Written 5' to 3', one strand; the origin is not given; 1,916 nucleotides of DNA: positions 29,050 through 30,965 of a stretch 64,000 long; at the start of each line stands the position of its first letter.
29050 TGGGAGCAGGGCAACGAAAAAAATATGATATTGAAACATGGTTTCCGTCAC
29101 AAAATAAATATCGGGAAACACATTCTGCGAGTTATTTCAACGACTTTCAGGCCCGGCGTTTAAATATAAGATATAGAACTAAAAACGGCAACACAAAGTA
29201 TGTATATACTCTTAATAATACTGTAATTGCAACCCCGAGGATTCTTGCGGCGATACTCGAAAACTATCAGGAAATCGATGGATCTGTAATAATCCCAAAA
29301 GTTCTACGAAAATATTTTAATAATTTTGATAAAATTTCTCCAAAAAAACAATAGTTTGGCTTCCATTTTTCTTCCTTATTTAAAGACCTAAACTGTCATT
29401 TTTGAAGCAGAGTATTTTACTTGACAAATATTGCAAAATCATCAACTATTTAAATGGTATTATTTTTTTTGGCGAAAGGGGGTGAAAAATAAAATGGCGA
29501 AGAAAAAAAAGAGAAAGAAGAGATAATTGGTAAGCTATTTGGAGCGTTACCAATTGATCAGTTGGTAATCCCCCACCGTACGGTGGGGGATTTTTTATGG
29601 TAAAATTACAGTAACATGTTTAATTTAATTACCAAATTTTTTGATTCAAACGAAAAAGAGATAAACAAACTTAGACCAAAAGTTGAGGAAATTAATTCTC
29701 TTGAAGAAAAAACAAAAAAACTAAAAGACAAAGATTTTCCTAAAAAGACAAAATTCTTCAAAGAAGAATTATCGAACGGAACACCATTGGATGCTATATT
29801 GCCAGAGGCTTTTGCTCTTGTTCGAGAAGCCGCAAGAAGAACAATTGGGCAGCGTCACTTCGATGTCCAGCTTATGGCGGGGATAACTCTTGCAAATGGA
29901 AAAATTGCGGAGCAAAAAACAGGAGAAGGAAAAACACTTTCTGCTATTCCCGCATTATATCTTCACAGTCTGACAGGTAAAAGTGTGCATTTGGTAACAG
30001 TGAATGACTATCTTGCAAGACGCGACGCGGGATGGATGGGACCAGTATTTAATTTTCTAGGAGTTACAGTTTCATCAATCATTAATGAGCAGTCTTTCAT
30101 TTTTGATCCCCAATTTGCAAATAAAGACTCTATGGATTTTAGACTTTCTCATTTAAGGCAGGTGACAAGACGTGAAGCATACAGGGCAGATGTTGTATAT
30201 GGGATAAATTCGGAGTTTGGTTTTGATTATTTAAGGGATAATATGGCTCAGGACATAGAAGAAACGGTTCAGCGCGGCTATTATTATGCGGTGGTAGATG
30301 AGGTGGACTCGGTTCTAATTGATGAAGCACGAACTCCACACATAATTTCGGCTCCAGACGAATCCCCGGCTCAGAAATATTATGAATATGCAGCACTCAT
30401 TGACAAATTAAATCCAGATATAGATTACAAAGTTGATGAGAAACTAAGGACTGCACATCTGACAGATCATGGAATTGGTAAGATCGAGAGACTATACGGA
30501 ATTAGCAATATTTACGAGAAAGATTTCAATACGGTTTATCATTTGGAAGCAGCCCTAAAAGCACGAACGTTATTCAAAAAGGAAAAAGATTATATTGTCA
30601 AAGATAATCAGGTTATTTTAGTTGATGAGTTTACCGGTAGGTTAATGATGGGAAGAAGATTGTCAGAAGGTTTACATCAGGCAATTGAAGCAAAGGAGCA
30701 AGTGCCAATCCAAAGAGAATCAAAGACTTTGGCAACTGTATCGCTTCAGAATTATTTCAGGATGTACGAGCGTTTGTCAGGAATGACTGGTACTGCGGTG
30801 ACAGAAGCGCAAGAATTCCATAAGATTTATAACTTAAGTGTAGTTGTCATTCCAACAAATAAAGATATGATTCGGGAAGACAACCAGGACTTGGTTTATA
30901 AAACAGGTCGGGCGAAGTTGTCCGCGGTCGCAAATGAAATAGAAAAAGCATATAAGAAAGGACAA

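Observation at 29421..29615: secA is preceded by a strongly translated 10-codon polybasic micro-ORF, a three-segment alternative hairpin and a terminator 19 nt before the ATG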

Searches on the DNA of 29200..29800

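Call 3: search_rna_families(source=window, start=29200, end=29800, threshold=evalue, max_evalue=10, show_alignments=3)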
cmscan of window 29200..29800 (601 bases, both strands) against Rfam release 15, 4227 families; matches with E-value up to 10: 24.
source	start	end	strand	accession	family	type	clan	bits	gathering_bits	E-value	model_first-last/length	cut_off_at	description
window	29459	29598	+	RF00515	PyrR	Cis-reg;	-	29.8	54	0.042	1-115/115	no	PyrR binding site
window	29523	29597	+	RF02270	nse_sRNA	Gene;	-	24.8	75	0.047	1-73/73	no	Neisseria sigma-E sRNA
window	29225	29353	+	RF02179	ST7-AS1_1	Gene; lncRNA;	-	23.7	45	1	1-117/117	no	ST7 antisense RNA 1 conserved region 1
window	29327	29422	+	RF01457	rli22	Gene; sRNA;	CL00114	20.9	80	0.64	1-111/111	no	Listeria sRNA rli22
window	29557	29683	-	RF02053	STnc430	Gene; sRNA;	-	20.9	47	0.81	1-162/162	no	Enterobacterial sRNA STnc430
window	29566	29646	-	RF02319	TtnuHACA12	Gene; snRNA; snoRNA; HACA-box;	-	20.2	80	2.6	1-131/131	no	Tetrahymena snoRNA TtnuHACA12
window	29522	29598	+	RF01859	Phe_leader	Cis-reg; leader;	-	19.2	55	1.3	1-125/125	no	Phenylalanine leader peptide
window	29528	29599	+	RF01772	rnk_pseudo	Cis-reg; leader;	-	18.9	55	1.2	1-108/108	no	Pseudomonas rnk leader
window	29546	29614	+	RF02922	RAGATH-32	Cis-reg;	-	18.7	41.8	0.074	1-78/78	no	RAGATH-32 RNA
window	29555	29597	+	RF02399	NsiR1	Gene; sRNA;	-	17.9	39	0.62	1-60/60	no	Nitrogen stress-induced RNA 1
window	29540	29614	+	RF03545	Flavi_ISFV_CRE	Cis-reg;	-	17.7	41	4.4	14-89/89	no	Insect-specific Flavivirus 3' UTR cis-acting replication element (CRE)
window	29340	29430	-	RF02074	STnc240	Gene; sRNA;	-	17.5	55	9.1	1-77/77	no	Enterobacterial sRNA STnc240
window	29419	29477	+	RF01666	rox2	Cis-reg;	-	17.3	55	5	1-71/71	no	Drosophila rox2 ncRNA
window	29501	29595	+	RF04178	BTnc005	Gene; sRNA;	-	17.1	174.8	0.18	1-205/205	no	Bacteroides sRNA BTnc005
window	29515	29601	+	RF01771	rnk_leader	Cis-reg; leader;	-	17.1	50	4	1-109/109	no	Enterobacteria rnk leader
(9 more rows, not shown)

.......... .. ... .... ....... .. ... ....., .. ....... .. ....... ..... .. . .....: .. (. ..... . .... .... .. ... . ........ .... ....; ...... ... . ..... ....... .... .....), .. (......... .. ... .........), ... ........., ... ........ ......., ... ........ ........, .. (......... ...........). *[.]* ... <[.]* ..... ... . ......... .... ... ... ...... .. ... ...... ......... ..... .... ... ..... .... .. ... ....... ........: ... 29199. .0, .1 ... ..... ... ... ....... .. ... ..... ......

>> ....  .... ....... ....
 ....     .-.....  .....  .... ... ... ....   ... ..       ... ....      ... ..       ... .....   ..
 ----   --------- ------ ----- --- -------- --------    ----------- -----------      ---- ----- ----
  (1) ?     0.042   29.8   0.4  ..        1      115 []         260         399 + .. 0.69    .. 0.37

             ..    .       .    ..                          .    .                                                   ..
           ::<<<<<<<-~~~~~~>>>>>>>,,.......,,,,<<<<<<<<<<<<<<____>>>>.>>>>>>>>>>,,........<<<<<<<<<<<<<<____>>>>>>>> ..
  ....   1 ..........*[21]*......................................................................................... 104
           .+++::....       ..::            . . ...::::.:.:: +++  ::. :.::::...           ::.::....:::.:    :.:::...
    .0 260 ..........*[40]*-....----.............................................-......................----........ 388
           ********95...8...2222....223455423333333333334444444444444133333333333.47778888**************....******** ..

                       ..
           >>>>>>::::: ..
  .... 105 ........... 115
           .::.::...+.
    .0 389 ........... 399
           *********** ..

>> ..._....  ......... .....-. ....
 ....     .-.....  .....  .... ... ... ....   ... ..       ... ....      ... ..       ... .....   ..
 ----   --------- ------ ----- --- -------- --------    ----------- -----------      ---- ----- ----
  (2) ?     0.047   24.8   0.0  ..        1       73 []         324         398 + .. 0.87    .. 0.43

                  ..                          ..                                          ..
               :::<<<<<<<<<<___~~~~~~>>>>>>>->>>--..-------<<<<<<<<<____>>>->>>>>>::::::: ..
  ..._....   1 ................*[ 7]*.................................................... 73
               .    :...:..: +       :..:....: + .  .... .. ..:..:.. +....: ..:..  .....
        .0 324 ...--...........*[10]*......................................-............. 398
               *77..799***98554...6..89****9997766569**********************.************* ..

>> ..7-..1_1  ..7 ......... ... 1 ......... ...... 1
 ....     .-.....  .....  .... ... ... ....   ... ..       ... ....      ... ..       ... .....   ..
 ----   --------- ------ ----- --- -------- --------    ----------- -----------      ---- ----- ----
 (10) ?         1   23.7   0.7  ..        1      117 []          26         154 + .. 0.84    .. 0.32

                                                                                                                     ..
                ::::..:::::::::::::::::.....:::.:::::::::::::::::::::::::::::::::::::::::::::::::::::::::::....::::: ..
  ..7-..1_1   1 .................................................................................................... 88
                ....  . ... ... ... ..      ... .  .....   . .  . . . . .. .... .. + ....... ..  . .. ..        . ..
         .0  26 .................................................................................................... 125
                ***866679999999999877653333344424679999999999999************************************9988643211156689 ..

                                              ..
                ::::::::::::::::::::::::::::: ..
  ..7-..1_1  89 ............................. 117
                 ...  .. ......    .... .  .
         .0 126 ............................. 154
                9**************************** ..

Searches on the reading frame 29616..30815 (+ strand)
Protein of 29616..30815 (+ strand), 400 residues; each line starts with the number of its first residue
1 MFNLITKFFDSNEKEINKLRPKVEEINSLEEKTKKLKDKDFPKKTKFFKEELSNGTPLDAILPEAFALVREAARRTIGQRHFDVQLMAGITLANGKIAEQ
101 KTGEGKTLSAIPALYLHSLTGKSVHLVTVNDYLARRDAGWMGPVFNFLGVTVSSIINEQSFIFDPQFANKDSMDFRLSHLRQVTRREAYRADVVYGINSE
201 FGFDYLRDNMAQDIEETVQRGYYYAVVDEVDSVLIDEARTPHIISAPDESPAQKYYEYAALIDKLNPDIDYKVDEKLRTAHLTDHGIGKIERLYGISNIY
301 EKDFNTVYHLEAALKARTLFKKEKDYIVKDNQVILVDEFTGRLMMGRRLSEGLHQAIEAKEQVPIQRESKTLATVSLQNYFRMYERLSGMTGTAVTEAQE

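Call 11: find_related_loci(query=window:29616-30815:+, collection=genome_contigs, flank=2500)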
Query window:29616-30815:+ (400 aa) in genome_contigs; peptide patterns used: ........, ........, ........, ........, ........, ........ (x = any residue, [..] = any of these).
600 stretches matched a pattern (row limit reached: there are more); 598 encode a relative of the query (tblastn E <= 1e-3); the best 80 are kept; 80 distinct loci.
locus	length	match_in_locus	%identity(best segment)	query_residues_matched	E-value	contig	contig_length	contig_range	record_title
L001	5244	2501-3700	80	1-400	0e+0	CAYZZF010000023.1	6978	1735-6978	MAG TPA_asm: uncultured Gammaproteobacteria bacterium isolate SRP093762_co1_95 genome assembly, contig: NODE_5942_length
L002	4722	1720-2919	79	1-400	0e+0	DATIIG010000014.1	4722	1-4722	MAG TPA_asm: Candidatus Saccharimonadales bacterium isolate SMAG_U15658 k141_124538, whole genome shotgun sequence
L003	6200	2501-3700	78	1-400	0e+0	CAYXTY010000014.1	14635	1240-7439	MAG TPA_asm: uncultured Gammaproteobacteria bacterium isolate SRP286056_co1_91 genome assembly, contig: NODE_5094_length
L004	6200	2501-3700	77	1-400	0e+0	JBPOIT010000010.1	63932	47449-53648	MAG: Candidatus Levyibacteriota bacterium isolate MAG_784 c_000000578653, whole genome shotgun sequence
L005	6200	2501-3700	71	1-400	0e+0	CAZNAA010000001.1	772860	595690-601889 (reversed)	MAG TPA_asm: uncultured Gammaproteobacteria bacterium isolate SRP192515_co1_126 genome assembly, contig: NODE_1_length_7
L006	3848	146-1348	69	1-400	0e+0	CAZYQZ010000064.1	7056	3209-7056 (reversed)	MAG TPA_asm: uncultured Gammaproteobacteria bacterium isolate SRP292972_co1_80 genome assembly, contig: NODE_4331_length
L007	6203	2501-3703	69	1-400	0e+0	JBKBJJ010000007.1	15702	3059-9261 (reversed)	MAG: Microgenomates group bacterium isolate 21I_055.bin.7 NODE_7_length_15702_cov_4.322304, whole genome shotgun sequenc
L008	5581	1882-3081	67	1-400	0e+0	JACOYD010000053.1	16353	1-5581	MAG: Candidatus Microgenomates bacterium isolate NC_groundwater_170_Ag_S-0.1um_42_15 S4_GD2017_2_S1_scaffold_2270, whole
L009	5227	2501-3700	68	1-400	0e+0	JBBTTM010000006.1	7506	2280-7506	MAG: Patescibacteria group bacterium isolate H52-bin113_1 H52_bin113_1_000000000006, whole genome shotgun sequence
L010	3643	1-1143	70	20-400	0e+0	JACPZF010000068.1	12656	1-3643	MAG: Candidatus Gottesmanbacteria bacterium isolate NC_groundwater_882_Pr1_S2p5_40_13 Montesol18_S2p5_coassembly_scaffol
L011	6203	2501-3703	68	1-400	0e+0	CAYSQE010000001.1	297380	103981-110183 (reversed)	MAG TPA_asm: uncultured Gammaproteobacteria bacterium isolate SRP269290_co1_355 genome assembly, contig: NODE_18_length_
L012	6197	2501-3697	67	1-400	0e+0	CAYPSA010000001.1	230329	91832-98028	MAG TPA_asm: uncultured Gammaproteobacteria bacterium isolate binchicken_co105_227 genome assembly, contig: NODE_51_leng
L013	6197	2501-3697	65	1-400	0e+0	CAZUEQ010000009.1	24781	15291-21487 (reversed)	MAG TPA_asm: uncultured Gammaproteobacteria bacterium isolate SRP170004_co1_204 genome assembly, contig: NODE_3024_lengt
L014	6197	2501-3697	64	1-400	4e-179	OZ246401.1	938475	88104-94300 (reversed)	MAG: uncultured Gammaproteobacteria bacterium isolate SRP278252_co2_763 genome assembly, chromosome: 1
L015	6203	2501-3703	62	1-400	2e-178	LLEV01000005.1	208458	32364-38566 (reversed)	MAG: Microgenomates bacterium OLB22 UZ21_OP11001CONTIG000005, whole genome shotgun sequence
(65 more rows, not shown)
